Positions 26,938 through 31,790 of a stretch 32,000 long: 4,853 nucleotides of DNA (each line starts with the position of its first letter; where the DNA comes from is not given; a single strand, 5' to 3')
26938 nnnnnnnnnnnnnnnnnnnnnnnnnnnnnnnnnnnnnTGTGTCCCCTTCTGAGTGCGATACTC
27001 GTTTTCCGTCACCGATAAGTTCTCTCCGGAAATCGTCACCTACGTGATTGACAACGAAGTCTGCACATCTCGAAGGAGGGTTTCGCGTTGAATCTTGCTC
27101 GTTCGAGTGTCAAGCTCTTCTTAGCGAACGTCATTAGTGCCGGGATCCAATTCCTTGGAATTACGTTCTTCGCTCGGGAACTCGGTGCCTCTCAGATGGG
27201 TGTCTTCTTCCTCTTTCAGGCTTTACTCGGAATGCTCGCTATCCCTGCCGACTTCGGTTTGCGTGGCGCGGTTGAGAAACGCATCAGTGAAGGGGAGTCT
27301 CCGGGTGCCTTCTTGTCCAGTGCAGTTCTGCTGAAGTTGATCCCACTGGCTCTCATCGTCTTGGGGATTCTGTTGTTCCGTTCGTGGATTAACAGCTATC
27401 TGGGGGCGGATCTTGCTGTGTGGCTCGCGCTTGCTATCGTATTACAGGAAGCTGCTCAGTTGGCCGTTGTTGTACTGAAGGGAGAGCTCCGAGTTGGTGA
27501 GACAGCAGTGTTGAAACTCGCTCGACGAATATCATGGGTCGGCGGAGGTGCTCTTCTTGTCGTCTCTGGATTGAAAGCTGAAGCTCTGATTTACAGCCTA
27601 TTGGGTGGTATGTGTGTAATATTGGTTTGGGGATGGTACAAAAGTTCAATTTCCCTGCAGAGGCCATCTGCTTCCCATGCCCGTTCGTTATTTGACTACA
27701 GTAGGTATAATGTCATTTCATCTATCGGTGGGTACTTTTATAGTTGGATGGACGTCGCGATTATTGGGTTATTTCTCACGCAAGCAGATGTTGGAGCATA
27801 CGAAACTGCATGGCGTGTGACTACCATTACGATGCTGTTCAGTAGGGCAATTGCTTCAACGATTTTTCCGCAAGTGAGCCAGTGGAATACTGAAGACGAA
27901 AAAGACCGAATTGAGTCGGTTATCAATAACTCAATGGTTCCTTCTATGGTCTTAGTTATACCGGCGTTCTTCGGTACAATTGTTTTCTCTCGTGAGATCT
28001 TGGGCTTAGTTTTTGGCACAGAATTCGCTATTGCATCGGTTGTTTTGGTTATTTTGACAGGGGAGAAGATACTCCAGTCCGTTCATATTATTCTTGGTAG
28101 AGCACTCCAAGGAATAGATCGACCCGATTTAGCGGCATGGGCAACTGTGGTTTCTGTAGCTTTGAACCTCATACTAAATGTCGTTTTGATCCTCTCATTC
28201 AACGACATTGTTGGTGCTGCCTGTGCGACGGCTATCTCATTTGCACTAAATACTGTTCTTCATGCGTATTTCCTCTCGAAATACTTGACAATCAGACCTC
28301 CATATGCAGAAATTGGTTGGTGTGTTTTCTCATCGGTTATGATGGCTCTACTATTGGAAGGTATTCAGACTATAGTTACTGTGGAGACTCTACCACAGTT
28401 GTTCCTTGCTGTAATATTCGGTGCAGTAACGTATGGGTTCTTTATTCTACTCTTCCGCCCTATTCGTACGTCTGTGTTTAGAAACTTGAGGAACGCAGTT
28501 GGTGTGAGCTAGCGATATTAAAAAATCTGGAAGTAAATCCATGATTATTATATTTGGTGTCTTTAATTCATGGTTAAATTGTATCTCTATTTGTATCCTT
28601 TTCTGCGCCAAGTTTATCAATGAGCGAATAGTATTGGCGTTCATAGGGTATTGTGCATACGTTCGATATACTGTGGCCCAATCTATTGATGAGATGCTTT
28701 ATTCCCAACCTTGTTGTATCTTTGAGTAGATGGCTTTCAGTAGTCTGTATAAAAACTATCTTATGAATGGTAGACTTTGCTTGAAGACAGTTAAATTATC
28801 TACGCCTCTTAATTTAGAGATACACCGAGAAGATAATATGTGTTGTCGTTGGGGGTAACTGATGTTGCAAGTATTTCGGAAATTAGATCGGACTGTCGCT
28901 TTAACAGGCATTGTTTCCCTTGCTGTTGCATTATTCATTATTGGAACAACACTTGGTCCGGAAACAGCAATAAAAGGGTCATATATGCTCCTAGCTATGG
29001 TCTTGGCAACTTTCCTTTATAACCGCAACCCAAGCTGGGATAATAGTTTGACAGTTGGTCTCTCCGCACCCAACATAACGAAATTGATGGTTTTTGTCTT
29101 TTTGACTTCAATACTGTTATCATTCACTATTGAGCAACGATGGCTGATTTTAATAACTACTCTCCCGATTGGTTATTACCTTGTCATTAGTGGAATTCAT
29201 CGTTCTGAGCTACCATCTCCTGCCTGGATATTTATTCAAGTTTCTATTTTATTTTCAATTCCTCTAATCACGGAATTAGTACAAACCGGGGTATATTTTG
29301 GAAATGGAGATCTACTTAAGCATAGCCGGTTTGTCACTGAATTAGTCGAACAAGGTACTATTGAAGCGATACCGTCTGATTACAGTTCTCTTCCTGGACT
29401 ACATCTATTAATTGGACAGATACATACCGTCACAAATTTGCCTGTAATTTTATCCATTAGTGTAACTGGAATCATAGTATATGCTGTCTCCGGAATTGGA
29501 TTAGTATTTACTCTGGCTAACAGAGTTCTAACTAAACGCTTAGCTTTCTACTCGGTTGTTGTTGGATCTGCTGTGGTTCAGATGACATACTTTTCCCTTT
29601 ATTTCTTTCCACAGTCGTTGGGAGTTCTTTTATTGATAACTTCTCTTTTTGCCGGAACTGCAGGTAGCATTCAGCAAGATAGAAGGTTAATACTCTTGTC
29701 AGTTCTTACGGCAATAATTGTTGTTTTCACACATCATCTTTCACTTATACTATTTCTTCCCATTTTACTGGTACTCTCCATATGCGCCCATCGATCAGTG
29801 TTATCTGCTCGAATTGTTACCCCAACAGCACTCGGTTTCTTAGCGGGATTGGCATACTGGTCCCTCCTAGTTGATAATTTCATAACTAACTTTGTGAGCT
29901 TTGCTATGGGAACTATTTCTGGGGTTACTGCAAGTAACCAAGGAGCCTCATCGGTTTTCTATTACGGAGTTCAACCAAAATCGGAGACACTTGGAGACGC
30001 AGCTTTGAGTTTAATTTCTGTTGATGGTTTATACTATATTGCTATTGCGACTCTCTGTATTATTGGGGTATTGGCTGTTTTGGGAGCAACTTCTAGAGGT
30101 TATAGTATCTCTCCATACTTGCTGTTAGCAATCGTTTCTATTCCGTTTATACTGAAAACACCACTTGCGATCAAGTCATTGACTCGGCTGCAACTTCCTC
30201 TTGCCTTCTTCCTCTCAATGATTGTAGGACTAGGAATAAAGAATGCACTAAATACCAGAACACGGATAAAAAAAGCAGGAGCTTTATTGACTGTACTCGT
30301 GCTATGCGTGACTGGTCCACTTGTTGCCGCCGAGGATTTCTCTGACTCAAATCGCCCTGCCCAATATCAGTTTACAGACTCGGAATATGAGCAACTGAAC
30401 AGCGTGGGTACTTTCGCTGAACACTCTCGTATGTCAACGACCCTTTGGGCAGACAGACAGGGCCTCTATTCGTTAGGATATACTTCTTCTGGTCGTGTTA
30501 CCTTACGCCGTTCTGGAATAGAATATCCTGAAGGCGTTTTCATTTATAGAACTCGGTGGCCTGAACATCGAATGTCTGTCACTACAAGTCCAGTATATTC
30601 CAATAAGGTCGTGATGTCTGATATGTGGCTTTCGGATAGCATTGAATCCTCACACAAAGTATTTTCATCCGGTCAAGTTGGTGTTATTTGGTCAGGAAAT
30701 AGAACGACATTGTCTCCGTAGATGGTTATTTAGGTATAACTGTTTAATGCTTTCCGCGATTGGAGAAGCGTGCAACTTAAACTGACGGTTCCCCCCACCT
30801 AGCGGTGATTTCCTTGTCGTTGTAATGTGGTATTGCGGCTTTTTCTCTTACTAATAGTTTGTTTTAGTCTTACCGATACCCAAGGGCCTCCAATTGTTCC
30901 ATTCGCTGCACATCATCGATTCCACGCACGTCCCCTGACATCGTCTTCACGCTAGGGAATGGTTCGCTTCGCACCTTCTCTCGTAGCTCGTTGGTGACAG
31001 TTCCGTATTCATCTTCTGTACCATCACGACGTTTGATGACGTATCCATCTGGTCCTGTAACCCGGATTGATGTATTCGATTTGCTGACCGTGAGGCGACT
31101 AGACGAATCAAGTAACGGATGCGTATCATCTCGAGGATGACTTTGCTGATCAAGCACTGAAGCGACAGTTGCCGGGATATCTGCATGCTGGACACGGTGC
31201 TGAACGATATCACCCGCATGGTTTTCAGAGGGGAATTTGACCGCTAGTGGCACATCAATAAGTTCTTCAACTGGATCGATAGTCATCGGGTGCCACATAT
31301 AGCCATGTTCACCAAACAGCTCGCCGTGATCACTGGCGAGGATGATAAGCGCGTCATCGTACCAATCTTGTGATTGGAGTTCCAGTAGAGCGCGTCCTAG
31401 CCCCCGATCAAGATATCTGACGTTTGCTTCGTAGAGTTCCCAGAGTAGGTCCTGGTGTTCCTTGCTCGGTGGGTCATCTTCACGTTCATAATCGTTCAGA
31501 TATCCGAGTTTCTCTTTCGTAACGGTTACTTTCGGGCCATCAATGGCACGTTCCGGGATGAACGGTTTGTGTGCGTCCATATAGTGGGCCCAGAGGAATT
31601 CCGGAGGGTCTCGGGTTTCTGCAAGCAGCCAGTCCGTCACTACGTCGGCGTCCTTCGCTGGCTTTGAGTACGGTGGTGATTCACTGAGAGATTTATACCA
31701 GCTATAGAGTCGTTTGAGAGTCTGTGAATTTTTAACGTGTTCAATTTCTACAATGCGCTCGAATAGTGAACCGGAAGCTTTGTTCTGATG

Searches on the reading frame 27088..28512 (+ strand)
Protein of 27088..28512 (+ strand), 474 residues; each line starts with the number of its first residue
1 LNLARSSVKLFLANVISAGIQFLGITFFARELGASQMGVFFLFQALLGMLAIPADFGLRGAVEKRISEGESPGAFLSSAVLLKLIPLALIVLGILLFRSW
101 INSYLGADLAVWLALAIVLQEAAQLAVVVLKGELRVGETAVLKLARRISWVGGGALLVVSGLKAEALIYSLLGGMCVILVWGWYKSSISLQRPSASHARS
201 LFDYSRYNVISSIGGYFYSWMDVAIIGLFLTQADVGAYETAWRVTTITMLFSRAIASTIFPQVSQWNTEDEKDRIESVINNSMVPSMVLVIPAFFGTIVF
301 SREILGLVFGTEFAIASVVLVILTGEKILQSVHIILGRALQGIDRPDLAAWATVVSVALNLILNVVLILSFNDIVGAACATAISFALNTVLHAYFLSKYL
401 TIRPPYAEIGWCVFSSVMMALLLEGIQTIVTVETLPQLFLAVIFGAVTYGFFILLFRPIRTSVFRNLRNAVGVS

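Call 26: search_protein_families(library=pfam, proteins=[window:27088-28512:+], max_evalue=0.001)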
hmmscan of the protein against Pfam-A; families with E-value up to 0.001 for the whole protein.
window:27088-28512:+ (474 aa): 4 families
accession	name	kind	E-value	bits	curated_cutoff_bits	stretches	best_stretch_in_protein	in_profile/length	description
PF13440.11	Polysacc_synt_3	-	2.9e-22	79.7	23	1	29-314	3-289/293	Polysaccharide biosynthesis protein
PF01943.22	Polysacc_synt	-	2.8e-21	76.6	28.2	1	5-265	3-272/274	Polysaccharide biosynthesis protein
PF03023.19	MurJ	-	1.6e-10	40.6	27.4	1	229-428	226-429/451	Lipid II flippase MurJ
PF01554.23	MatE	-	2.2e-10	40.9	24.9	1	211-366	5-161/161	MatE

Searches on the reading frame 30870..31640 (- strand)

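Call 85: search_protein_families(library=pfam, proteins=[window:30870-31640:-], max_evalue=0.01)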
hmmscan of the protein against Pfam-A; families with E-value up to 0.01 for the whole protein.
window:30870-31640:- (256 aa): 1 family
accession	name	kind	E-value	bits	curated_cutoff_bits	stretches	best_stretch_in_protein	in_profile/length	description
PF00884.28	Sulfatase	-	1.4e-12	48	25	1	2-163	154-299/301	Sulfatase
